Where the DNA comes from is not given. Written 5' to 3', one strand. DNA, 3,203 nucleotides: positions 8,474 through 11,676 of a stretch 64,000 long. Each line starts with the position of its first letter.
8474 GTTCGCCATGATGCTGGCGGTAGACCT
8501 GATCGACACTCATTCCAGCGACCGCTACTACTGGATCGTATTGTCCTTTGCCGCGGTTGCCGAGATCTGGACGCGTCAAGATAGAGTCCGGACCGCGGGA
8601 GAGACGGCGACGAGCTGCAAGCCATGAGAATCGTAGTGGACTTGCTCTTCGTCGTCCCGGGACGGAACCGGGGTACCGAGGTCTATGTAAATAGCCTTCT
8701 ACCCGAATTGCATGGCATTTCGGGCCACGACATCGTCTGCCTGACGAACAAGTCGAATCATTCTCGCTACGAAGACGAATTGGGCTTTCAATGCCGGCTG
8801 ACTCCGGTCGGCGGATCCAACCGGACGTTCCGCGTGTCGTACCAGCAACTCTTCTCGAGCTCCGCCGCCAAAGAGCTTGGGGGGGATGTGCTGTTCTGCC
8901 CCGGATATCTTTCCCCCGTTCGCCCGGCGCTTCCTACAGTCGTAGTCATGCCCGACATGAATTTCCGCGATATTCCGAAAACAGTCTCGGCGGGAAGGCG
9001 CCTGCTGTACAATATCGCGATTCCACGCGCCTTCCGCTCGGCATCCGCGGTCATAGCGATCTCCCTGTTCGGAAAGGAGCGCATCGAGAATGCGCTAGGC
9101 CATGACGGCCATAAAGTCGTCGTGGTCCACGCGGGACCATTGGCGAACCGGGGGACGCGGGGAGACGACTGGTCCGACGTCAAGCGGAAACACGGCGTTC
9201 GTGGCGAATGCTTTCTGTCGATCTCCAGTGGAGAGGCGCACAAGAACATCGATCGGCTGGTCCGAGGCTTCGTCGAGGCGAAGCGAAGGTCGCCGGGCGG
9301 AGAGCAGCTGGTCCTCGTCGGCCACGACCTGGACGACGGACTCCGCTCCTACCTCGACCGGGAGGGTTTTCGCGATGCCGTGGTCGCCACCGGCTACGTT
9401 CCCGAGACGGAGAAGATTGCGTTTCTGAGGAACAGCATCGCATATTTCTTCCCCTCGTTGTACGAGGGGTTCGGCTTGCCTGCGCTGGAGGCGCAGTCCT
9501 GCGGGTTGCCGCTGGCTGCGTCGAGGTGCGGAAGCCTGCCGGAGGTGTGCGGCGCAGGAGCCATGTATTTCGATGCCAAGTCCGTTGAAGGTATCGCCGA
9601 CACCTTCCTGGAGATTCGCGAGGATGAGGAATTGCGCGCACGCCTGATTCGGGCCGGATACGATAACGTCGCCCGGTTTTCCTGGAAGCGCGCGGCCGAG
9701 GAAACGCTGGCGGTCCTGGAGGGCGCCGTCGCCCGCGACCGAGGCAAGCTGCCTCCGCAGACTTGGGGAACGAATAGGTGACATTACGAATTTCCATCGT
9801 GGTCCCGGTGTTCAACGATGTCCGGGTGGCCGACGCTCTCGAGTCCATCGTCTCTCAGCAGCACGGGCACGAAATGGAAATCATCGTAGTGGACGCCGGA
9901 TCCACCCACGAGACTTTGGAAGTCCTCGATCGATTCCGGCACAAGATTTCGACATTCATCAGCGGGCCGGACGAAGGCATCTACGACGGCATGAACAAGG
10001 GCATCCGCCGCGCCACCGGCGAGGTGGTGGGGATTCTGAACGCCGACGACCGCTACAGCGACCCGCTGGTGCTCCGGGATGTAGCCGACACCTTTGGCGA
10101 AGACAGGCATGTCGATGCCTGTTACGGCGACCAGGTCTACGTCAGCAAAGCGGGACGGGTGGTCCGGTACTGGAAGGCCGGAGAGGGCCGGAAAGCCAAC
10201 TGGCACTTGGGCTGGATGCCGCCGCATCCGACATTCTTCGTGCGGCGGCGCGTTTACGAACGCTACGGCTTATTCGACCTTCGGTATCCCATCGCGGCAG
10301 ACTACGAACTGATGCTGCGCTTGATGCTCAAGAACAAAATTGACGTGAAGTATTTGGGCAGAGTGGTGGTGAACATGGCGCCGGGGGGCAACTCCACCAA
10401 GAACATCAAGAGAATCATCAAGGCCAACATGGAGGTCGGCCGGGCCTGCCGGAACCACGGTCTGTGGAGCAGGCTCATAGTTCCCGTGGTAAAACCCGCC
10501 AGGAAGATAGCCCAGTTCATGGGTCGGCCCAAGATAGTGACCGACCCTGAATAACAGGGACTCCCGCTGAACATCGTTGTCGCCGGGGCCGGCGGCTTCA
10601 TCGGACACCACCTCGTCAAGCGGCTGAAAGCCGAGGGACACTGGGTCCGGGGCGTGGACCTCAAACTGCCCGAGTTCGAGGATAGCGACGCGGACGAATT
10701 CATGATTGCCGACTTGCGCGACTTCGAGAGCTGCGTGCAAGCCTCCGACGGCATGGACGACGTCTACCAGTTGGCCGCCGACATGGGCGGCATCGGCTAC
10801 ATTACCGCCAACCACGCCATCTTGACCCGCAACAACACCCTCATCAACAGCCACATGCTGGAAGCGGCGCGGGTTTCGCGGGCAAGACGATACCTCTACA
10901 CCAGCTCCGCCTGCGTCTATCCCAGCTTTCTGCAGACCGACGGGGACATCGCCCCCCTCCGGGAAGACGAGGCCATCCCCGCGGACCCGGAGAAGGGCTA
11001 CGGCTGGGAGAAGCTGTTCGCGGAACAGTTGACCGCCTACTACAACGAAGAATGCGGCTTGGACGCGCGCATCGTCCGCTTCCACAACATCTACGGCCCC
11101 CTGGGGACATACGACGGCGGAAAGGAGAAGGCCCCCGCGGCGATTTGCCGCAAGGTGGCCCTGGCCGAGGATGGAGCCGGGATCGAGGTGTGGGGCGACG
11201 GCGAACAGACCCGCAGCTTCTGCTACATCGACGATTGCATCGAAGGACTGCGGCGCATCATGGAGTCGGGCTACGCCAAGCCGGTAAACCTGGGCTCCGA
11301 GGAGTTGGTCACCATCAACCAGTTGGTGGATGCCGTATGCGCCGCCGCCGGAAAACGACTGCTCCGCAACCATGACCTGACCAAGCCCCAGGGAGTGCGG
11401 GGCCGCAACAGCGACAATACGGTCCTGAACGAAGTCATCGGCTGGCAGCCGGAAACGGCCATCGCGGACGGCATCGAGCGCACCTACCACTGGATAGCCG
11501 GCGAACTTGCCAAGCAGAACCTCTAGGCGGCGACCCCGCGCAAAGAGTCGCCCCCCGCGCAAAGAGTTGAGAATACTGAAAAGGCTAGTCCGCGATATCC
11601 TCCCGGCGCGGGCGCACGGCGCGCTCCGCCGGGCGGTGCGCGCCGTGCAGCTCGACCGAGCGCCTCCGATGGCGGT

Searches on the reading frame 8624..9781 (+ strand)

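Call 9: search_protein_families(library=pfam, proteins=[window:8624-9781:+], max_evalue=0.001)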
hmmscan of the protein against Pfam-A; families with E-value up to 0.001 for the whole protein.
window:8624-9781:+ (385 aa): 5 families
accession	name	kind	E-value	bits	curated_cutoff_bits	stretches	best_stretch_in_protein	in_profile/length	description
PF00534.26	Glycos_transf_1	-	1.6e-24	86.8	26.4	1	194-346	15-170/172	Glycosyl transferases group 1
PF13692.12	Glyco_trans_1_4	-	2.4e-18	67.2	27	1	204-333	12-141/142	Glycosyl transferases group 1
PF13439.12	Glyco_transf_4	-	8.5e-07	29.6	28.5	1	17-171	3-165/170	Glycosyltransferase Family 4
PF20706.3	GT4-conflict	-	1.1e-05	25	26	1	204-301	209-312/385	Family 4 Glycosyltransferase in conflict systems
PF13524.12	Glyco_trans_1_2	-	0.00093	19.6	25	0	216-362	5-143/144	Glycosyl transferase-like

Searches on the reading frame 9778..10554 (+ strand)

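Call 9: search_protein_families(library=pfam, proteins=[window:9778-10554:+], max_evalue=0.001)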
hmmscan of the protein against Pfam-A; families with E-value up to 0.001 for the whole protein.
window:9778-10554:+ (258 aa): 3 families
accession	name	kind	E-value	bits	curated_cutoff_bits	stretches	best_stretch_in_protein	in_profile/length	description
PF00535.33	Glycos_transf_2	-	6.3e-20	72.2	23.3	1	6-160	1-164/168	Glycosyl transferase family 2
PF13641.12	Glyco_tranf_2_3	-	1.7e-10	41.7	27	1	5-203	3-214/230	Glycosyltransferase like family 2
PF10111.15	Glyco_tranf_2_2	-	1.6e-07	31.5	27.3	1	6-94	1-95/276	Glycosyltransferase like family 2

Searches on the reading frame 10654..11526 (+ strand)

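Call 9: search_protein_families(library=pfam, proteins=[window:10654-11526:+], max_evalue=0.001)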
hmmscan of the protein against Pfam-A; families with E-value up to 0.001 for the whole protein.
window:10654-11526:+ (290 aa): 3 families
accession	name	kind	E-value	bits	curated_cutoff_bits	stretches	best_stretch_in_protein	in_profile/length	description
PF01370.27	Epimerase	-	3.4e-34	118.8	20.9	1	12-212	41-238/240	NAD dependent epimerase/dehydratase family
PF16363.11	GDP_Man_Dehyd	-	1.1e-23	84.7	27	1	9-277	49-332/332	GDP-mannose 4,6 dehydratase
PF07993.18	NAD_binding_4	-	4.6e-05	23.1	20.1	1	51-151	102-210/258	Male sterility protein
